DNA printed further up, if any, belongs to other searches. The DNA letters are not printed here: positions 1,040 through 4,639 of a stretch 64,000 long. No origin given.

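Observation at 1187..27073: A 25.9-kb single gene for an ~8,628-aa acidic lipoprotein of unrecognised family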

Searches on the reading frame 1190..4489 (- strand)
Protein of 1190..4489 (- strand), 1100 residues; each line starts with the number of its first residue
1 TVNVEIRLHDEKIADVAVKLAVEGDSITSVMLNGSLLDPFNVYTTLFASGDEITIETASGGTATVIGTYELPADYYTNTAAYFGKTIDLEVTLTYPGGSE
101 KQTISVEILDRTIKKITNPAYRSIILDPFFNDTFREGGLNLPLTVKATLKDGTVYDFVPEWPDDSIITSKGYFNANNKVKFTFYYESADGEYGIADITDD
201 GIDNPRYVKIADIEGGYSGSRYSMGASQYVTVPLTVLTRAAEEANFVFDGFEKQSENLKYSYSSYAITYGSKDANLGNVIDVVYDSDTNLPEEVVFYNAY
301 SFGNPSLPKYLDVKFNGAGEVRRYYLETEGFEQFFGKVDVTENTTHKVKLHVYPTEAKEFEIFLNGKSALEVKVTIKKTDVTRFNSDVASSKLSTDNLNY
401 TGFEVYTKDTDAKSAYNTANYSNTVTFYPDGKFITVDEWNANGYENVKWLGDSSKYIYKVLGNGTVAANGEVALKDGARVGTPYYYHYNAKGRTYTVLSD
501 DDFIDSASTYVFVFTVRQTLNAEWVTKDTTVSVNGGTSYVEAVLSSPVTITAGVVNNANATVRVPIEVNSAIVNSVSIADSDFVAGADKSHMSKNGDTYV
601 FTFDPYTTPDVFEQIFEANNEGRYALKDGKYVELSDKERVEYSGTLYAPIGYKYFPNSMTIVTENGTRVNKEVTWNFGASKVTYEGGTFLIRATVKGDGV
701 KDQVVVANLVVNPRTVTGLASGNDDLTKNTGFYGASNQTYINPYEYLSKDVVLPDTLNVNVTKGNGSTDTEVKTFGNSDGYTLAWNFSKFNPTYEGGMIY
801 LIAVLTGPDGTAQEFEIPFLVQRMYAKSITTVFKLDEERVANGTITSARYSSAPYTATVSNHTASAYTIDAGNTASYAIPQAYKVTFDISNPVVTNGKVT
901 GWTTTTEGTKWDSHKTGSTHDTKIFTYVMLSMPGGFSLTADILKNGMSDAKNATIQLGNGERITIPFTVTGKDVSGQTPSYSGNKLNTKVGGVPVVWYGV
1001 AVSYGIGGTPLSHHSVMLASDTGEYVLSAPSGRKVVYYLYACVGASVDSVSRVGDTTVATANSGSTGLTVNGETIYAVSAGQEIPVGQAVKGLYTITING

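Call 70: find_homologous_proteins(query=window:1190-4489:-, max_evalue=0.001)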
Query window:1190-4489:- (1100 aa): 2 proteins with E <= 0.001 among 8000 candidates.
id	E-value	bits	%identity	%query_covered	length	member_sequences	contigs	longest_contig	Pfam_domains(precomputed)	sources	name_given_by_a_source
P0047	0.0e+0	1658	74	93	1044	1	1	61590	-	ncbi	-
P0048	2.5e-228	779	42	100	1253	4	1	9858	PF07532.18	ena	-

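Call 71: find_encoding_contigs(protein=P0047, flank=10000, max_places=2)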
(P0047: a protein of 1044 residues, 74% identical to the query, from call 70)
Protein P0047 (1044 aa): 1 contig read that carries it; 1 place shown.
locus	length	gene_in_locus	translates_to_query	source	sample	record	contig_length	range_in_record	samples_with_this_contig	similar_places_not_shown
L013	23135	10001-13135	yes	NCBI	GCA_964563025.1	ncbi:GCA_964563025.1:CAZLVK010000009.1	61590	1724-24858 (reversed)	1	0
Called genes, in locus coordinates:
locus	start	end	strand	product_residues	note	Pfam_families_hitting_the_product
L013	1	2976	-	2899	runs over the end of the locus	-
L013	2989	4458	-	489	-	-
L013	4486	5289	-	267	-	-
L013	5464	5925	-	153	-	-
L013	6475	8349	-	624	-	-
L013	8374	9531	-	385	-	-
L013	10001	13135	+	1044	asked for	-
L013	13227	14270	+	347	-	PF03547:Mem_trans, PF01758:SBF (weak)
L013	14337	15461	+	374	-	PF13421:Band_7_1, PF01145:Band_7, PF12773:DZR, PF13240:Zn_Ribbon_1 (weak), PF12773:DZR, PF13240:Zn_Ribbon_1, PF13248:Zn_ribbon_3 (weak), PF13240:Zn_Ribbon_1 (weak), +4 more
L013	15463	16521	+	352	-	PF08792:A2L_zn_ribbon (faint), PF19134:DUF5817 (faint)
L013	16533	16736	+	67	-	PF08984:DUF1858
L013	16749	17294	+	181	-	PF05899:Cupin_3 (weak), PF07883:Cupin_2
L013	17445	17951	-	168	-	PF07670:Gate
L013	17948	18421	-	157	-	-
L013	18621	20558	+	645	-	PF00133:tRNA-synt_1, PF01406:tRNA-synt_1e (faint), PF09334:tRNA-synt_1g, PF00133:tRNA-synt_1, PF01921:tRNA-synt_1f (weak), PF19303:Anticodon_3, PF01588:tRNA_bind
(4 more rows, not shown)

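Call 78: search_protein_families(library=pfam, proteins=[P0047, P0048], max_evalue=0.1)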
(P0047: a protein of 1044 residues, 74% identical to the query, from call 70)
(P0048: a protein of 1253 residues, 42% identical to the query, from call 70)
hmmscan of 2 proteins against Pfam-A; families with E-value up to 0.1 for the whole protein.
P0047 (1044 aa): 1 family
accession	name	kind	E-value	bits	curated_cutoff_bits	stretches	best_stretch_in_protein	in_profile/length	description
PF07532.17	Big_4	-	0.0017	18.3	22.1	1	591-634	15-58/59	Bacterial Ig-like domain (group 4)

P0048 (1253 aa): 1 family
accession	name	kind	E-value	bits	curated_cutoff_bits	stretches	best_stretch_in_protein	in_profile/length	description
PF07532.17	Big_4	-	3.9e-07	29.9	22.1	1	50-94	14-55/59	Bacterial Ig-like domain (group 4)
